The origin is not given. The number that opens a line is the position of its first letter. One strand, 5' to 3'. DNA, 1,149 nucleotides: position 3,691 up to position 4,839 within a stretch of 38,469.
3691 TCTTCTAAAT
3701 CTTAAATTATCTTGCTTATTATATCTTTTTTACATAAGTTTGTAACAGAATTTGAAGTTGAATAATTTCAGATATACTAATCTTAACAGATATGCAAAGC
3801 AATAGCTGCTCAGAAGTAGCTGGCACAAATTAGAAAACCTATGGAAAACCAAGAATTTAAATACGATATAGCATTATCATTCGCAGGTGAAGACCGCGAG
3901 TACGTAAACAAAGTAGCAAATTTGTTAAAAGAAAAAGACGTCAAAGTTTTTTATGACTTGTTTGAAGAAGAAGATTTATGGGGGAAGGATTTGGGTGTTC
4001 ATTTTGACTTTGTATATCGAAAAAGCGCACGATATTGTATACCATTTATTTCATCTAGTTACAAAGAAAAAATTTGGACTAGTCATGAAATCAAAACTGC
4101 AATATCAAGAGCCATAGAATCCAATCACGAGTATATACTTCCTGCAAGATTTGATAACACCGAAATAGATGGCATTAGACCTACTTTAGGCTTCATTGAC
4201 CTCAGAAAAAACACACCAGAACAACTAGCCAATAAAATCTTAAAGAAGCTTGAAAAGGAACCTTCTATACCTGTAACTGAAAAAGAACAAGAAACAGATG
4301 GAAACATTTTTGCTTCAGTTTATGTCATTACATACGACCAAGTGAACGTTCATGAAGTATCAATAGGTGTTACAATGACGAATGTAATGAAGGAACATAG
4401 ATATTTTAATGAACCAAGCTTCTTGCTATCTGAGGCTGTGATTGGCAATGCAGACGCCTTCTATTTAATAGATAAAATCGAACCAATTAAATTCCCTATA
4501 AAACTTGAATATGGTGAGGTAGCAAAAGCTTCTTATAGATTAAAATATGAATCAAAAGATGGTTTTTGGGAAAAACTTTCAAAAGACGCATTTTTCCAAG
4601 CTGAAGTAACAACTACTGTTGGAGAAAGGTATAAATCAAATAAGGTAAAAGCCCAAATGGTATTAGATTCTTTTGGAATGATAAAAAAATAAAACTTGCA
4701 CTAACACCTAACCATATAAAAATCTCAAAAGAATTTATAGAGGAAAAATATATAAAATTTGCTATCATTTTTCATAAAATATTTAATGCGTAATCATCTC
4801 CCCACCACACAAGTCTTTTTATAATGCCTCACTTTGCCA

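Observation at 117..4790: Three-gene accessory island built from reused junction/promoter modules (candidate TIR defence cassette array)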

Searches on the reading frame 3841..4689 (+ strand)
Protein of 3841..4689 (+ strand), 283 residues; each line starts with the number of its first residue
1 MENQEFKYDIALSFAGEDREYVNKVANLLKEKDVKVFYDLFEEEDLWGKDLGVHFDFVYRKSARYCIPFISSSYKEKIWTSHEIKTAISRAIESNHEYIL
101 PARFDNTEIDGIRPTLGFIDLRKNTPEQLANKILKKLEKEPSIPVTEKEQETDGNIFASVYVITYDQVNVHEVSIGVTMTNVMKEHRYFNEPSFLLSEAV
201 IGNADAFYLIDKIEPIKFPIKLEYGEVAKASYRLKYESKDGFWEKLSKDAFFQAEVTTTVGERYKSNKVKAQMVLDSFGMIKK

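Call 4: search_protein_families(library=pfam, proteins=[window:3841-4689:+], max_evalue=0.01)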
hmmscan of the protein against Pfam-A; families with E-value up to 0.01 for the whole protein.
window:3841-4689:+ (283 aa): 1 family
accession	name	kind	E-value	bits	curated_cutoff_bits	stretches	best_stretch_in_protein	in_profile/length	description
PF13676.11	TIR_2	-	9.3e-15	55.6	28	1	10-129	1-118/122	TIR domain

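Call 5: search_protein_families(library=padloc, proteins=[window:3841-4689:+], max_evalue=0.01)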
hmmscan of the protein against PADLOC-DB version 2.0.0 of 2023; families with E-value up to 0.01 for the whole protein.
window:3841-4689:+ (283 aa): 4 families
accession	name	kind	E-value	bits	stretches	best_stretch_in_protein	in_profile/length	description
PDLC05062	PDC-S66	-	9.6e-17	59.3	1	3-102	144-240/282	-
PDLC00417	ThsB1|ThsB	-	1.3e-07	29.4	1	2-103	161-260/303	TIR-like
PDLC02962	RT-TIR_XII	-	1.5e-06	25.4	1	6-104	344-440/478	single gene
PDLC00422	ThsB1|ThsB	-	0.00022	18.8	1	3-46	36-79/194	TIR-like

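Call 11: find_encoding_contigs(protein=window:3841-4689:+, flank=10000, max_places=10)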
Protein window:3841-4689:+ (283 aa): 2 contigs read that carry it; 2 places shown.
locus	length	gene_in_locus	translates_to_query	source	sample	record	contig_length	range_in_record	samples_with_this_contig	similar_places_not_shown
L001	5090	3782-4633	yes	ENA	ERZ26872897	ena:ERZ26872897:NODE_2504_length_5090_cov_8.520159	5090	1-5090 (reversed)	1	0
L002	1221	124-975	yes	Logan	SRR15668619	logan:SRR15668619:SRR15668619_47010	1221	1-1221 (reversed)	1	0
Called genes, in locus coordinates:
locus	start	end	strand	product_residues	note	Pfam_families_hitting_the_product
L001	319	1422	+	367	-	PF01381:HTH_3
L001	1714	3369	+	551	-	PF04326:SLFN_AlbA_2, PF13749:HATPase_c_4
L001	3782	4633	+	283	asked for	PF13676:TIR_2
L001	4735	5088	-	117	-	?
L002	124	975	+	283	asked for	PF13676:TIR_2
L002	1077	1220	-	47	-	?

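Call 12: find_homologous_proteins(query=window:3841-4689:+)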
Query window:3841-4689:+ (283 aa): 2396 proteins with E <= 0.001 among 2926 candidates; the best 120 are listed.
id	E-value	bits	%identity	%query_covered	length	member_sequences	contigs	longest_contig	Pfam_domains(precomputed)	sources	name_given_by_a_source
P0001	6.4e-184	628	100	100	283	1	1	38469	PF13676.12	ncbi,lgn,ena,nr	ncbi:MAG: TIR domain-containing protein [Bacteroidales bacterium]|nr:TIR domain-containing protein [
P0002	2.0e-156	537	84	100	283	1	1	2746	PF13676.12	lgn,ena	-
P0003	2.9e-148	511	79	100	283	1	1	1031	PF13676.12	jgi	jgi:hypothetical protein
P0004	3.1e-144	497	78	100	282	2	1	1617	PF13676.12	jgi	jgi:hypothetical protein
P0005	6.9e-143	493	77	100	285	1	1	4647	PF13676.12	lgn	-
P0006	2.6e-139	481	76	100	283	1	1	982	PF13676.12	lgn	-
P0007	2.3e-111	390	63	96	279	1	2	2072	PF13676.12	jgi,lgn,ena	jgi:hypothetical protein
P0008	1.1e-110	387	65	94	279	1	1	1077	PF13676.12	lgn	-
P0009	3.3e-110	386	61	97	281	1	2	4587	PF13676.12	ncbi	-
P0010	1.4e-109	384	61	97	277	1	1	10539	PF13676.12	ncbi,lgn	-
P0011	1.7e-109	383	61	97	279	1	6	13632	PF13676.12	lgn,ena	-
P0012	1.8e-109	383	62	97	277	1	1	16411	PF13676.12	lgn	-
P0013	2.5e-109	383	63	94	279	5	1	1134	PF13676.12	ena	-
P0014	4.0e-109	382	63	95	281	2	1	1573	PF13676.12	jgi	-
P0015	4.1e-109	382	61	97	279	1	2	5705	PF13676.12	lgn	-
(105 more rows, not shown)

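Call 14: find_encoding_contigs(protein=P0005, flank=10000, max_places=4)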
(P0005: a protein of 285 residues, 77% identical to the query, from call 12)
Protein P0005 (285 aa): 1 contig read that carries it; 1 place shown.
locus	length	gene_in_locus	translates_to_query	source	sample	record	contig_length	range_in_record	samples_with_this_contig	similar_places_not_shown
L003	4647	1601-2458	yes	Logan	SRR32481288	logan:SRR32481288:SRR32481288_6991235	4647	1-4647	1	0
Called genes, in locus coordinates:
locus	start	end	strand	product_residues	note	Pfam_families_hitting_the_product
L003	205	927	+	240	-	PF13091:PLDc_2 (weak)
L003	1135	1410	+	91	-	-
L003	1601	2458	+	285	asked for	PF13676:TIR_2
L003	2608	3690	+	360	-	PF06054:CoiA_nuc (weak)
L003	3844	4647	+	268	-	?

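Call 15: find_encoding_contigs(protein=P0002, flank=10000, max_places=4)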
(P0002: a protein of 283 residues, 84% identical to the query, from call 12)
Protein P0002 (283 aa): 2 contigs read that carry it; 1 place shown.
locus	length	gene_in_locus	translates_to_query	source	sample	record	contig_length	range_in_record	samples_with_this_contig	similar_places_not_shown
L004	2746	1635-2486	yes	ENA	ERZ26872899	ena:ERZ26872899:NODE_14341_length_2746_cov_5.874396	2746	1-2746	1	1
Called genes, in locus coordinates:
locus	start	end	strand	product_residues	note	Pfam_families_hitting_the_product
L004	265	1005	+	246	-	-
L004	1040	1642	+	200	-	-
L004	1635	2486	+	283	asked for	PF13676:TIR_2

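Call 27: search_protein_families(library=padloc, proteins=[L004:265-1002:+, L004:1040-1639:+, L003:1135-1407:+], max_evalue=0.01)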
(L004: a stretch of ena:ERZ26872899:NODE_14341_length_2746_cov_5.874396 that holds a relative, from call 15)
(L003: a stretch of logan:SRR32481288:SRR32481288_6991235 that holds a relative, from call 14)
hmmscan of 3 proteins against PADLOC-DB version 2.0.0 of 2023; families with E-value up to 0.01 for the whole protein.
L004:265-1002:+ (246 aa): 0 families

L004:1040-1639:+ (200 aa): 0 families

L003:1135-1407:+ (91 aa): 1 family
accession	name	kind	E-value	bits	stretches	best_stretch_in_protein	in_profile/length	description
PDLC04447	PDC-M14A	-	4e-13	48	1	1-90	1-91/152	-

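Call 28: search_protein_families(library=pfam, proteins=[L004:265-1002:+, L004:1040-1639:+, L003:1135-1407:+], max_evalue=0.1)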
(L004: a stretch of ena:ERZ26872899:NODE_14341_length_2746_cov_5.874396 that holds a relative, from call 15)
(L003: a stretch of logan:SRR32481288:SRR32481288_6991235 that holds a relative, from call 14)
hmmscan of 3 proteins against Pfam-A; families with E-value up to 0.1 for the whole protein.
L004:265-1002:+ (246 aa): 0 families

L004:1040-1639:+ (200 aa): 0 families

L003:1135-1407:+ (91 aa): 0 families

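Call 55: search_solved_structures(query=window:3841-4689:+, max_evalue=0.01)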
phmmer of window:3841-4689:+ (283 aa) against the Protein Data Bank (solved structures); distinct sequences matched with E-value up to 0.01: 5.
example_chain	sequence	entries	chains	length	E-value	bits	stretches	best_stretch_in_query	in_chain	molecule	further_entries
7uxr_A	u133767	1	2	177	1.7e-07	34.2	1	7-118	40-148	TIR domain protein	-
7uwg_A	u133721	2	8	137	1.1e-06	31.5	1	7-112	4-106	Molecular chaperone Tir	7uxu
8g83_A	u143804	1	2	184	2.7e-06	30.3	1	7-112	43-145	NAD(+) hydrolase AbTIR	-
3ozi_A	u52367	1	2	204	0.0015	21.3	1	6-104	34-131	L6tr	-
7vu8_B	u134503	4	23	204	0.0089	18.7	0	6-104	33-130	Flax rust resistance protein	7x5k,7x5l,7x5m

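Call 61: find_encoding_contigs(protein=P0004, flank=10000, max_places=6)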
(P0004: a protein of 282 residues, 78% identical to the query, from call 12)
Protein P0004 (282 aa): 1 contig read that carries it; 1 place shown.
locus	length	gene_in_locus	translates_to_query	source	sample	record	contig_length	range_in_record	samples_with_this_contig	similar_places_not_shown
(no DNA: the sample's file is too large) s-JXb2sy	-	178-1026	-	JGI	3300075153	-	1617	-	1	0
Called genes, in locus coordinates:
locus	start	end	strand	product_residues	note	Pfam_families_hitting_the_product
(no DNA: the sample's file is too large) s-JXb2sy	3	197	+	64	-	?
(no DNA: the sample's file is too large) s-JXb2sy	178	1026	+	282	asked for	PF13676:TIR_2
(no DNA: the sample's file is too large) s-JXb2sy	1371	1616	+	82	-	?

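Call 62: predict_structure(alignment_id=A3)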
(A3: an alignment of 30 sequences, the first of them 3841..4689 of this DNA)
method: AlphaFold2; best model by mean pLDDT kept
length: 283 residues; sequences in the alignment: 30
mean_pLDDT: 78.4   pTM: 0.49
mean pLDDT of the five models: 78.4, 74.9, 74.8, 73.9, 71.9
residues with pLDDT >= 90: 100; 70-90: 99; 50-70: 68; < 50: 16
segments of 3 or more residues with pLDDT < 50: 1-3, 44-48, 143-146
pLDDT, mean of each block of 10 residues (from residue 1): 64 79 92 83 50 64 80 64 60 60 77 64 91 82 53 72 73 92 88 91 84 91 93 91 91 89 89 91 71
secondary structure, 60 per line:
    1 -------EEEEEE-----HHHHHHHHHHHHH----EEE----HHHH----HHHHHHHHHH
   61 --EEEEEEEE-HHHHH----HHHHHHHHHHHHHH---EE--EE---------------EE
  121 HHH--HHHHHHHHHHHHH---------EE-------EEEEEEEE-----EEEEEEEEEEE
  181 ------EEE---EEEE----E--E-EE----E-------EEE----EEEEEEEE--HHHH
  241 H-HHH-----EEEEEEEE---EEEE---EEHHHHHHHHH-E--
elements in order: E8-13 H19-31 E36-38 H43-46 H51-60 E63-70 H72-76 H81-94 H126-138 E157-164 E170-180 E187-189 E193-196 E220-222 E227-234 H237-241 E251-258 E262-265 H271-279

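Call 65: fold_search(model_id=the predicted structure, library=pdb)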
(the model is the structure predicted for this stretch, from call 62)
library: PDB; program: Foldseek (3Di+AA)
matches with E <= 10: 1444; with E <= 0.001: 32
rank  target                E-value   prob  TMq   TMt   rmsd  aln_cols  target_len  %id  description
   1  3h16_D                7.4e-06  1.00  0.37  0.73   3.4       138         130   21  Crystal structure of a bacteria TIR domain, PdTIR from Paracoccus denitrificans (released 2009-06-16)
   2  4lzp_B                1.8e-05  1.00  0.34  0.67   4.1       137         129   20  Structure of the TIR domain of the immunosuppressor BtpA from Brucella (released 2013-11-06)
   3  4lzp_D                2.0e-05  1.00  0.35  0.69   4.0       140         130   21  Structure of the TIR domain of the immunosuppressor BtpA from Brucella (released 2013-11-06)
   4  4lqc_A                2.9e-05  1.00  0.33  0.66   4.5       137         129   19  The crystal structures of the Brucella protein TcpB and the TLR adaptor protein TIRAP show structural differences in m (released 2013-12-04)
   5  4lqc_B                5.7e-05  1.00  0.35  0.69   4.0       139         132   20  The crystal structures of the Brucella protein TcpB and the TLR adaptor protein TIRAP show structural differences in m (released 2013-12-04)
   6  4c6t_B                7.3e-05  1.00  0.37  0.58   3.8       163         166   18  Crystal structure of the RPS4 and RRS1 TIR domain heterodimer (released 2014-05-28)
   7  8qlp_E                9.3e-05  1.00  0.37  0.26  18.8       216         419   18  CryoEM structure of the RNA/DNA bound SPARTA (BabAgo/TIR-APAZ) tetrameric complex (released 2024-01-31)
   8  4c6t_D                9.9e-05  1.00  0.35  0.57   5.3       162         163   18  Crystal structure of the RPS4 and RRS1 TIR domain heterodimer (released 2014-05-28)
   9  8qlp_M                1.1e-04  1.00  0.38  0.27  18.6       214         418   17  CryoEM structure of the RNA/DNA bound SPARTA (BabAgo/TIR-APAZ) tetrameric complex (released 2024-01-31)
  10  8u72_F                1.1e-04  1.00  0.34  0.24  16.6       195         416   16  Cryo-EM structure of the SPARTA oligomer with guide RNA and target DNA (released 2024-06-12)
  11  8qlo_A                1.1e-04  1.00  0.36  0.24  27.5       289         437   13  CryoEM structure of the apo SPARTA (BabAgo/TIR-APAZ) complex (released 2024-01-31)
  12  4c6r_A                1.4e-04  1.00  0.35  0.57   4.1       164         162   17  Crystal structure of the TIR domain from the Arabidopsis Thaliana disease resistance protein RPS4 (released 2014-05-28)
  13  4c7m_B                1.6e-04  1.00  0.34  0.69   3.9       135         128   21  The crystal structure of TcpB or BtpA TIR domain (released 2013-12-04)
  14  7vu8                  1.6e-04  1.00  0.31  0.49  11.4       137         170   22  L7-Tir domain with bound ligand (released 2022-06-01)
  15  3ozi_B                2.0e-04  1.00  0.34  0.54   6.2       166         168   20  Crystal structure of the TIR domain from the flax disease resistance protein L6 (released 2011-04-27)
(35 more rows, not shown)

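Call 72: find_related_loci(query=A3, collection=viral_contigs, flank=10000)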
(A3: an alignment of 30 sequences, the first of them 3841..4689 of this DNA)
Query A3 (283 aa) in viral_contigs; peptide patterns used: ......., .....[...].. (x = any residue, [..] = any of these).
51 stretches matched a pattern; 3 encode a relative of the query (tblastn E <= 1e-3); 3 distinct loci.
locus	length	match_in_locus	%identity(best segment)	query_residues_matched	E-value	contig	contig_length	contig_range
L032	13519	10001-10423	52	5-142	4e-44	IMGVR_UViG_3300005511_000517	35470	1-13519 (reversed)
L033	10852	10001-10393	40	7-137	7e-27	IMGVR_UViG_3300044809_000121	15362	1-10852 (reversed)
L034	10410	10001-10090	57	80-109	5e-5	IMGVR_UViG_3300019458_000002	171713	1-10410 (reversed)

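Call 73: search_dna_similar(query=window:3841-4689:+, collection=plasmids, mode=protein, max_rows=15)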
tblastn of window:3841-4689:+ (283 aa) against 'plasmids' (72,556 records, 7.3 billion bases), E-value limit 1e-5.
Records with a match: 18; places in all: 18; records where one place covers at least 80% of the query: 0.
Best place of each record, by identity: <60% 18.
By first word of the organism name: Ralstonia 4; Pseudomonas 3; Bacillus 2; Nostoc 1; Priestia 1; Deinococcus 1; Pantoea 1; Curtobacterium 1; Rhizobium 1; Azospirillum 1; and 2 more.
By predicted mobility (MOB-suite, as given by PLSDB): non-mobilizable 8; mobilizable 7; conjugative 3.
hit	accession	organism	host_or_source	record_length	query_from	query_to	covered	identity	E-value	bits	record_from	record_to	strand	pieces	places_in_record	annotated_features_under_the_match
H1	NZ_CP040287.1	Nostoc sp. C057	Phaeoceros,pure culture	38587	1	142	50%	50.7%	1e-39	154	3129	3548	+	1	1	GUN4 domain-containing protein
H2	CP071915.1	Ralstonia solanacearum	Pogostemon cablin,Single strain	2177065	1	139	49%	50.0%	1e-32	133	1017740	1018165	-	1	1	TIR domain-containing protein | TatD family hydrolase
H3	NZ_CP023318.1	Priestia megaterium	Plant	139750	6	139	47%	48.5%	1e-34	139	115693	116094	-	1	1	TIR domain-containing protein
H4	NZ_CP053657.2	Bacillus cereus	culture,soil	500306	5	137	47%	45.5%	3e-31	129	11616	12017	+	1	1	TIR domain-containing protein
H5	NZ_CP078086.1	Bacillus tropicus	Cell culture,soil sample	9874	2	150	53%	39.9%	8e-29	122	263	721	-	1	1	none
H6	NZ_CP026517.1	Deinococcus sp. NW-56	whole organism,water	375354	3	143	50%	40.1%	8e-27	116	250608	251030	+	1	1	TIR domain-containing protein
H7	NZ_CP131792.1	Pseudomonas aeruginosa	Homo sapiens,culture,blood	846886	8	155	52%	32.9%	1e-12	76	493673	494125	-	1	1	TIR domain-containing protein | helix-turn-helix transcriptional regulator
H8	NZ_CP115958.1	Ralstonia pseudosolanacearum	Solanum lycopersicum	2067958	6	148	51%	33.1%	3e-10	68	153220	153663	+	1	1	none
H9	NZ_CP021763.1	Ralstonia pseudosolanacearum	Solanum lycopersicum,Tomato with ...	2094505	6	148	51%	33.1%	3e-10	68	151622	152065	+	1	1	none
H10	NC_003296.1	Ralstonia pseudosolanacearum GMI1000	-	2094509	6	148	51%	33.1%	3e-10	68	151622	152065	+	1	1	none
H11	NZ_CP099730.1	Pantoea agglomerans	cell culture,Rotten Potato Tubers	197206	2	143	50%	31.1%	2e-9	66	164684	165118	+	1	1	TIR domain-containing protein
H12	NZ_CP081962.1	Curtobacterium sp. TC1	Medicago sativa,cell culture,seed ...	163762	8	137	46%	32.8%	2e-8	62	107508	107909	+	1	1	TIR domain-containing protein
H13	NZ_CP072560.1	Pseudomonas sp. BYT-1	activated sludge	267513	4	137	47%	27.7%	6e-6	55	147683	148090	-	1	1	TIR domain-containing protein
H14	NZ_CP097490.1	Pseudomonas sp. BYT-5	wastewater treatment tank,soil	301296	4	137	47%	27.7%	6e-6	55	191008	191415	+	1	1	TIR domain-containing protein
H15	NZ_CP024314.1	Rhizobium sp. NXC24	Phaseolus vulgaris,cell culture,plant ...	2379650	7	138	47%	25.9%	7e-6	55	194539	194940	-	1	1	record has no annotation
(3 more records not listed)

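Call 75: search_protein_families(library=ncbifam, proteins=[window:3841-4689:+], max_evalue=0.001)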
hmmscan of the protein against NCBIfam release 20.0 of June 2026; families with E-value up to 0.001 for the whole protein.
window:3841-4689:+ (283 aa): 1 family
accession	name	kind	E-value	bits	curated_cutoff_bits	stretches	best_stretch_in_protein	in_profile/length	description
NF042941.1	Retron_TIR_antiphage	equivalog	6e-14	51.7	600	1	5-107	337-436/464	TIR domain-containing anti-phage reverse transcriptase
